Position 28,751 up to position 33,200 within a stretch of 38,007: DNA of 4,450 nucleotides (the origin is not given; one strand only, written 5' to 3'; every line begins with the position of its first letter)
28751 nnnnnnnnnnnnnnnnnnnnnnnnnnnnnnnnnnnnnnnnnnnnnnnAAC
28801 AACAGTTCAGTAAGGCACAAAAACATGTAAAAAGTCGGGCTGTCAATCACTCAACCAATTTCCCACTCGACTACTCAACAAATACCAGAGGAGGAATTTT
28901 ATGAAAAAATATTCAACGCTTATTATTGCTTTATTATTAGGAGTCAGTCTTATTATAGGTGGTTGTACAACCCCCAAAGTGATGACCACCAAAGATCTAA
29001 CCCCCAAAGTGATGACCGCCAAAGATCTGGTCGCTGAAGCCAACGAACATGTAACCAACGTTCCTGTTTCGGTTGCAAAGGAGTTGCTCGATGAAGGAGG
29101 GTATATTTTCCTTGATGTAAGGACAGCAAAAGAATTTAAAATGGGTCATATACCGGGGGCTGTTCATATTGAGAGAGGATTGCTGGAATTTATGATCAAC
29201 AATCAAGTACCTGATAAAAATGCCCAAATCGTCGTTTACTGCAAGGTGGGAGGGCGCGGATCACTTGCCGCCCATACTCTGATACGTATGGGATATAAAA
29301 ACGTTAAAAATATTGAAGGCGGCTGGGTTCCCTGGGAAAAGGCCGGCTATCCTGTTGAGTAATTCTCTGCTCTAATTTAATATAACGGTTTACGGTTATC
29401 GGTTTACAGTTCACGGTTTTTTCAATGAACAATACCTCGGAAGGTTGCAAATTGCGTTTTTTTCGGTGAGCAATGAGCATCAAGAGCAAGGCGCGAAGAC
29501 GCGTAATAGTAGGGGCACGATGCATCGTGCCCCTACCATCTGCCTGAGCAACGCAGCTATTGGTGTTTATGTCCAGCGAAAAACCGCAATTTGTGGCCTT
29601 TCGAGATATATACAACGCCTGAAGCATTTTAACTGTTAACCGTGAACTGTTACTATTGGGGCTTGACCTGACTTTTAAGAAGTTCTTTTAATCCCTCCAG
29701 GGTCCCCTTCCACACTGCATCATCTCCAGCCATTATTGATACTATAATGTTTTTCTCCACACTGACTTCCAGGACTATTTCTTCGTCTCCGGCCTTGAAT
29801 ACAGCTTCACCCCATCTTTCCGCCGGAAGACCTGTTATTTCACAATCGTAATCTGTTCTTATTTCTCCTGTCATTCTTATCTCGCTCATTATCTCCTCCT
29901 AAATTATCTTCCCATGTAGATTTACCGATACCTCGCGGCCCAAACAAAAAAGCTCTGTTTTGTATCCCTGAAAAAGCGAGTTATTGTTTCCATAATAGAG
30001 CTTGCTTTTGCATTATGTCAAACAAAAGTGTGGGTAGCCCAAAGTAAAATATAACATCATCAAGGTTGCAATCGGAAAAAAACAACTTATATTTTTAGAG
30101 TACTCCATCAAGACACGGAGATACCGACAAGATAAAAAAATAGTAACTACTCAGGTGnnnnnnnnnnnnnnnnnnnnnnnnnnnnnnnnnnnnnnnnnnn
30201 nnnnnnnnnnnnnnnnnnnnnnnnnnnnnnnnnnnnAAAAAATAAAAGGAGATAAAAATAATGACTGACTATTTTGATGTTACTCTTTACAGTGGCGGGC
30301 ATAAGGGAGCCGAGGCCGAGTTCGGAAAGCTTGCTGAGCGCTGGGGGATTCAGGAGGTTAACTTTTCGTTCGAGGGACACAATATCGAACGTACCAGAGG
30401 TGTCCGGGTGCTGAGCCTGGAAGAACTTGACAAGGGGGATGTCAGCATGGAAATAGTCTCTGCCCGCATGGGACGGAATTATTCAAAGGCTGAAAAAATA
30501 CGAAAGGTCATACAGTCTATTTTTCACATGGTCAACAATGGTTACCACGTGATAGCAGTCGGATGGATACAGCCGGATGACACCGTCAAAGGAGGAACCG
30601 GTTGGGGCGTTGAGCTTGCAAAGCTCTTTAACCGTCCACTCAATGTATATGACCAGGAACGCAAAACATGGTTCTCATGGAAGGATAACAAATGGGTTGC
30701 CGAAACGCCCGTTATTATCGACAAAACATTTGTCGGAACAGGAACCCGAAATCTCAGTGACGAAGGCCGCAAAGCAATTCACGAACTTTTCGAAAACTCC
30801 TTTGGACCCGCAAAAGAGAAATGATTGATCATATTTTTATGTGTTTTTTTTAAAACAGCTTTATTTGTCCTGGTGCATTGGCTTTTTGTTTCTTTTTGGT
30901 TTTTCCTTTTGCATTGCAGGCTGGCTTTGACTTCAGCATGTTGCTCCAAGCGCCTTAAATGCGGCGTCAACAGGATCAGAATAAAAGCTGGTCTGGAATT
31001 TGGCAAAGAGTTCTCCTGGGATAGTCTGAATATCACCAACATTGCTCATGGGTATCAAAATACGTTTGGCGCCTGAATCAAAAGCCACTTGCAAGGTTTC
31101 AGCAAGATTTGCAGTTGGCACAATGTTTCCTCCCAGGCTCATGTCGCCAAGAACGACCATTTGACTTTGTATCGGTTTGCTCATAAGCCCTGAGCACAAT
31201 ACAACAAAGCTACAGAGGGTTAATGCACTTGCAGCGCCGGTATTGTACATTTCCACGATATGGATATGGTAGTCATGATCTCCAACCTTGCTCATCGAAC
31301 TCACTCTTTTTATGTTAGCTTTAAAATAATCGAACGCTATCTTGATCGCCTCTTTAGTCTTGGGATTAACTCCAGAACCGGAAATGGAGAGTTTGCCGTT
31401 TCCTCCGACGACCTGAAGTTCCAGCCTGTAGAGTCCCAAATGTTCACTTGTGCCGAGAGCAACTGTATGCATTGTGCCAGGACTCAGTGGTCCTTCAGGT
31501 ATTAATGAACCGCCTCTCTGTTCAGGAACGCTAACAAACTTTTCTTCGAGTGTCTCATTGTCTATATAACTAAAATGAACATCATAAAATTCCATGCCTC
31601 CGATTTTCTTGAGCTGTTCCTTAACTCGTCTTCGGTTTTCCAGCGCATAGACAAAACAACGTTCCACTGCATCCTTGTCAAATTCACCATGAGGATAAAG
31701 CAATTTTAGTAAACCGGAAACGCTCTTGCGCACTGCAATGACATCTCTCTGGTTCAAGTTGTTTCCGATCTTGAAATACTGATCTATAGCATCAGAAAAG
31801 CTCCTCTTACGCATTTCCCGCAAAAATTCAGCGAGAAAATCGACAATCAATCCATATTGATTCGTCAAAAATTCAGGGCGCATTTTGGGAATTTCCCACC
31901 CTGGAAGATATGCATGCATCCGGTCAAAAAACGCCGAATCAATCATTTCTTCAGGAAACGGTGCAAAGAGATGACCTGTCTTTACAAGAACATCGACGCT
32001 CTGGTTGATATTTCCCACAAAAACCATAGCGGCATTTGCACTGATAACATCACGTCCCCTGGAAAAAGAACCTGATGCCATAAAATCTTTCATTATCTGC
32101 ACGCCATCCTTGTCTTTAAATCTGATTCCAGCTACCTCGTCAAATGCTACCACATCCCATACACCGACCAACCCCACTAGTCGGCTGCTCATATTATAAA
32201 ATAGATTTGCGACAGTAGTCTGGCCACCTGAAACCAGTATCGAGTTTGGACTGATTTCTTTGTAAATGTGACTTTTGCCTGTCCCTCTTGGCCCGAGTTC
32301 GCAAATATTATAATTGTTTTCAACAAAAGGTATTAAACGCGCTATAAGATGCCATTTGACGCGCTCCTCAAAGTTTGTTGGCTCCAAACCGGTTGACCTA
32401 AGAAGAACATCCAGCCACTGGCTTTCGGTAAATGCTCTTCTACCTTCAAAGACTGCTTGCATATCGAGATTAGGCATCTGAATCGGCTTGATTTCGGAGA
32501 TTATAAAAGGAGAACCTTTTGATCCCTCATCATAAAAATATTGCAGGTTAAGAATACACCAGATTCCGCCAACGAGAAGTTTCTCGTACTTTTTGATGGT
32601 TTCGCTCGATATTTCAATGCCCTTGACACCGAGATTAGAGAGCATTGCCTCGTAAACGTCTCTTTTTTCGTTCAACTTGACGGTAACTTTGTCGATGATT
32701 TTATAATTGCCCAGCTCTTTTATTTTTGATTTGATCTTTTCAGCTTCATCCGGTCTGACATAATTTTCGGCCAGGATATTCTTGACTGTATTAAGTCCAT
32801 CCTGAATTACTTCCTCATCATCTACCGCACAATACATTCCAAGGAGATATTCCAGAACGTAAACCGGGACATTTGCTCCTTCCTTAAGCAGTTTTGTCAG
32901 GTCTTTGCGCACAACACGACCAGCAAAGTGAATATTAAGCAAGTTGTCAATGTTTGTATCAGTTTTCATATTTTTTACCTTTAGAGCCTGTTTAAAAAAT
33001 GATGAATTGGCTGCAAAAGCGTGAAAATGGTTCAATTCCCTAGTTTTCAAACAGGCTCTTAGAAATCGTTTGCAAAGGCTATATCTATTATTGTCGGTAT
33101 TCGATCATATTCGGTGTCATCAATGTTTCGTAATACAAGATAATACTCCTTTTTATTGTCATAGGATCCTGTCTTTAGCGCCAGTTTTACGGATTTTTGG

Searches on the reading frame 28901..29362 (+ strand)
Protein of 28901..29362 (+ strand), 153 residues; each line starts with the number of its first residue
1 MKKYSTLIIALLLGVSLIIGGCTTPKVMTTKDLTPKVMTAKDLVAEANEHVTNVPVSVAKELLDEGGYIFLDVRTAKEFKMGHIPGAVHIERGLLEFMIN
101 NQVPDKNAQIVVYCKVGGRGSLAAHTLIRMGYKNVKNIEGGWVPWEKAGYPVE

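Call 36: search_protein_families(library=pfam, proteins=[window:28901-29362:+], max_evalue=0.001)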
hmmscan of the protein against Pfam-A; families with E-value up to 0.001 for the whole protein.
window:28901-29362:+ (153 aa): 1 family
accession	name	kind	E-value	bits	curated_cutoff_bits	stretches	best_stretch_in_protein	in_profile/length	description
PF00581.25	Rhodanese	-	1.3e-23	83.8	22.2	1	59-147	5-101/102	Rhodanese-like domain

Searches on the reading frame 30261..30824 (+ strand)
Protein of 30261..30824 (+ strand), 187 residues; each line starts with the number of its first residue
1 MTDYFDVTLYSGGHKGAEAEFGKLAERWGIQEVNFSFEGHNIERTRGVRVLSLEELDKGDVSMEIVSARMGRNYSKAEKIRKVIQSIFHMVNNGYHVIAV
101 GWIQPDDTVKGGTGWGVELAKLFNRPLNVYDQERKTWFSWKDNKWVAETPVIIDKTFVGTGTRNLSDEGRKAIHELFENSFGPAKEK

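Call 3: search_protein_families(library=pfam, proteins=[window:30261-30824:+], max_evalue=0.01)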
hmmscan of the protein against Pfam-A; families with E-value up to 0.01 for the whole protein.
window:30261-30824:+ (187 aa): 0 families

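Call 4: search_protein_families(library=padloc, proteins=[window:30261-30824:+], max_evalue=0.01)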
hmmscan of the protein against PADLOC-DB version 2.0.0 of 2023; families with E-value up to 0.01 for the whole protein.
window:30261-30824:+ (187 aa): 0 families

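Call 5: search_protein_families(library=ncbifam, proteins=[window:30261-30824:+], max_evalue=0.01)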
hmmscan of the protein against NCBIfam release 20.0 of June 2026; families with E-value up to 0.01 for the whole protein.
window:30261-30824:+ (187 aa): 0 families

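Call 62: search_protein_families(library=pfam, proteins=[window:30261-30824:+], max_evalue=1)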
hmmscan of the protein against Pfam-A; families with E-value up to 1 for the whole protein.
window:30261-30824:+ (187 aa): 1 family
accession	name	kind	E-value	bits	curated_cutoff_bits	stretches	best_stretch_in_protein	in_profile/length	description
PF10686.14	YAcAr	-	0.045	14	28.2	1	4-36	28-60/66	YspA, cpYpsA-related SLOG family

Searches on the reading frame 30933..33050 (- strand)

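Call 3: search_protein_families(library=pfam, proteins=[window:30933-33050:-], max_evalue=0.01)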
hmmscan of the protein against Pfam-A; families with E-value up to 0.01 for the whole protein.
window:30933-33050:- (705 aa): 4 families
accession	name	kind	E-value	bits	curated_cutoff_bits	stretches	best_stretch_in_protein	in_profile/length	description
PF13337.12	BrxL_ATPase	-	2.4e-143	477.1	25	1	182-494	1-313/313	Lon-like protease BrxL-like, ATPase domain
PF20442.3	BrxL_N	-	1.9e-51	173.9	28.2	1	41-171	2-132/132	BREX system Lon protease-like protein BrxL N-terminal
PF05362.19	Lon_C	-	6e-14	52.5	21.1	1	542-690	44-192/205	Lon protease (S16) C-terminal proteolytic domain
PF13541.12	ChlI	-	0.0021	18.4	27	1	604-670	55-121/121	Subunit ChlI of Mg-chelatase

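Call 4: search_protein_families(library=padloc, proteins=[window:30933-33050:-], max_evalue=0.01)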
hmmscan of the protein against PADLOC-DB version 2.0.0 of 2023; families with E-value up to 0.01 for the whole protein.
window:30933-33050:- (705 aa): 5 families
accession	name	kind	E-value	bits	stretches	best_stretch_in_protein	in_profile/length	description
PDLC02506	BrxL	-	0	1136.9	1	29-703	3-679/680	BrxL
PDLC02508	BrxL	-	2.5e-202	671.9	1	33-511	3-480/698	BrxL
PDLC02509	BrxL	-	2.6e-145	483.1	2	180-504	197-526/535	BrxL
PDLC02505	BrxL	-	1.3e-78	263.1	1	32-488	2-468/482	BrxL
PDLC02507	BrxL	-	2.8e-59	199.2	1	52-485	35-465/482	BrxL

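Call 5: search_protein_families(library=ncbifam, proteins=[window:30933-33050:-], max_evalue=0.01)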
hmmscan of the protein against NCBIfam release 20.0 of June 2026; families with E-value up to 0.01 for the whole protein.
window:30933-33050:- (705 aa): 8 families
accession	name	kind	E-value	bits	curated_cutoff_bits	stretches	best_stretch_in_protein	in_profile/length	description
TIGR02653.1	Lon_rel_chp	hypoth_equivalog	0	1168.1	628.25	1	33-702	3-673/675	protease Lon-related BREX system protein BrxL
TIGR02688.1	TIGR02688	equivalog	1.3e-189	630.6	329.3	1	39-485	2-449/449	BREX system Lon protease-like protein BrxL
NF008053.0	PRK10787.1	equivalog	1e-12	47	891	1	540-685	610-755/784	endopeptidase La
TIGR00763.1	lon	equivalog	9.9e-11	40.8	608.05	1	545-687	638-781/795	endopeptidase La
TIGR02902.1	spore_lonB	equivalog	4.3e-08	32.2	723.3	1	549-674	385-508/531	ATP-dependent protease LonB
TIGR00764.1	lon_rel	equivalog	1.3e-07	30.6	516.6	1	563-674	457-567/608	ATP-dependent protease LonB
TIGR00416.1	sms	equivalog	2.6e-06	26.4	403.05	1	608-675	371-438/454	DNA repair protein RadA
TIGR02903.1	spore_lon_C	equivalog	9.9e-06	24.3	678.8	1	578-674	498-592/615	Lon family ATP-dependent protease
